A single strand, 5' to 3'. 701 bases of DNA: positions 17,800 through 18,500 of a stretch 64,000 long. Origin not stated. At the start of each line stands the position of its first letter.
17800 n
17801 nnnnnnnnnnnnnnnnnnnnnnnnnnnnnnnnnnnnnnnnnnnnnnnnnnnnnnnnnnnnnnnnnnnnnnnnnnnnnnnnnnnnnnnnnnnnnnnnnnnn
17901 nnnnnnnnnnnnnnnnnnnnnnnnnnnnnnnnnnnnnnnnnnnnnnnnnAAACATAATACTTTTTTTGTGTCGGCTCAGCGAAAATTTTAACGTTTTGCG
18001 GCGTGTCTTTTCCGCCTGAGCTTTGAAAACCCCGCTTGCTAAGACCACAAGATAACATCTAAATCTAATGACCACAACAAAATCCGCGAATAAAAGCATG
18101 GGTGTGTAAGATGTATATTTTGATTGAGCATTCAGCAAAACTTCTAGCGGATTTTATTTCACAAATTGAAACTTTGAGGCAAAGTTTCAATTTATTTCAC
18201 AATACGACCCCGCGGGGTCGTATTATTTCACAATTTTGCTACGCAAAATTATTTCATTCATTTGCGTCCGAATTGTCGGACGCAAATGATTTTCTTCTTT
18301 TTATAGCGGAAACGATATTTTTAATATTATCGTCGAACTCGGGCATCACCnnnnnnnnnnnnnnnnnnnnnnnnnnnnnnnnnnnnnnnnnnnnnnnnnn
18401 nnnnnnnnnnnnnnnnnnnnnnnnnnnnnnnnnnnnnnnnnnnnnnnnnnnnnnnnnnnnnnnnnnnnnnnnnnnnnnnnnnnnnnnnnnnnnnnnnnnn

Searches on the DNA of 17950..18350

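Call 34: search_rna_families(source=window, start=17950, end=18350, threshold=evalue, max_evalue=5)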
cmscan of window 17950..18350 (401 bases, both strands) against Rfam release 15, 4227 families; matches with E-value up to 5: 7.
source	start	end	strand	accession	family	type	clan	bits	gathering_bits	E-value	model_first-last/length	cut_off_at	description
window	18189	18298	-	RF01706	Gut-1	Gene; sRNA;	-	30.9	50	0.0003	1-77/77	no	Gut-1 RNA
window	18168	18290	-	RF02446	SpR18_sRNA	Gene; sRNA;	-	19.4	60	4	1-132/132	no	Streptococcus sRNA SpR18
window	18256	18290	+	RF02398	sau-6072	Gene; sRNA;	-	18.8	50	0.26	1-53/53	no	Staphylococcus sRNA sau-6072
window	18161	18196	-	RF04157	MIR9486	Gene; miRNA;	-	17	100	0.96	1-119/119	no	MIR9486 microRNA precursor family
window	18161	18195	+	RF03816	MIR6297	Gene; miRNA;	-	16.2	114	3.2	1-107/107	no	MIR6297 microRNA precursor family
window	18156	18319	-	RF00125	IS128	Gene; sRNA;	-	14.5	80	1.5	1-209/209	no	IS128 RNA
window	18272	18333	-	RF01675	CrcZ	Gene; sRNA;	-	8.6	95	4.2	1-398/398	no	Pseudomonas sRNA CrcZ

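Call 36: search_rna_families(source=window, start=18050, end=18320, threshold=evalue, max_evalue=0.01, show_alignments=2)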
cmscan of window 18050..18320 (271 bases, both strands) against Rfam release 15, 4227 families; matches with E-value up to 0.01: 1.
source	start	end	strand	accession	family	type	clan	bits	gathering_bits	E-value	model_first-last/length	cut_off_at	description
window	18189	18298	-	RF01706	Gut-1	Gene; sRNA;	-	30.9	50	0.0002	1-77/77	no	Gut-1 RNA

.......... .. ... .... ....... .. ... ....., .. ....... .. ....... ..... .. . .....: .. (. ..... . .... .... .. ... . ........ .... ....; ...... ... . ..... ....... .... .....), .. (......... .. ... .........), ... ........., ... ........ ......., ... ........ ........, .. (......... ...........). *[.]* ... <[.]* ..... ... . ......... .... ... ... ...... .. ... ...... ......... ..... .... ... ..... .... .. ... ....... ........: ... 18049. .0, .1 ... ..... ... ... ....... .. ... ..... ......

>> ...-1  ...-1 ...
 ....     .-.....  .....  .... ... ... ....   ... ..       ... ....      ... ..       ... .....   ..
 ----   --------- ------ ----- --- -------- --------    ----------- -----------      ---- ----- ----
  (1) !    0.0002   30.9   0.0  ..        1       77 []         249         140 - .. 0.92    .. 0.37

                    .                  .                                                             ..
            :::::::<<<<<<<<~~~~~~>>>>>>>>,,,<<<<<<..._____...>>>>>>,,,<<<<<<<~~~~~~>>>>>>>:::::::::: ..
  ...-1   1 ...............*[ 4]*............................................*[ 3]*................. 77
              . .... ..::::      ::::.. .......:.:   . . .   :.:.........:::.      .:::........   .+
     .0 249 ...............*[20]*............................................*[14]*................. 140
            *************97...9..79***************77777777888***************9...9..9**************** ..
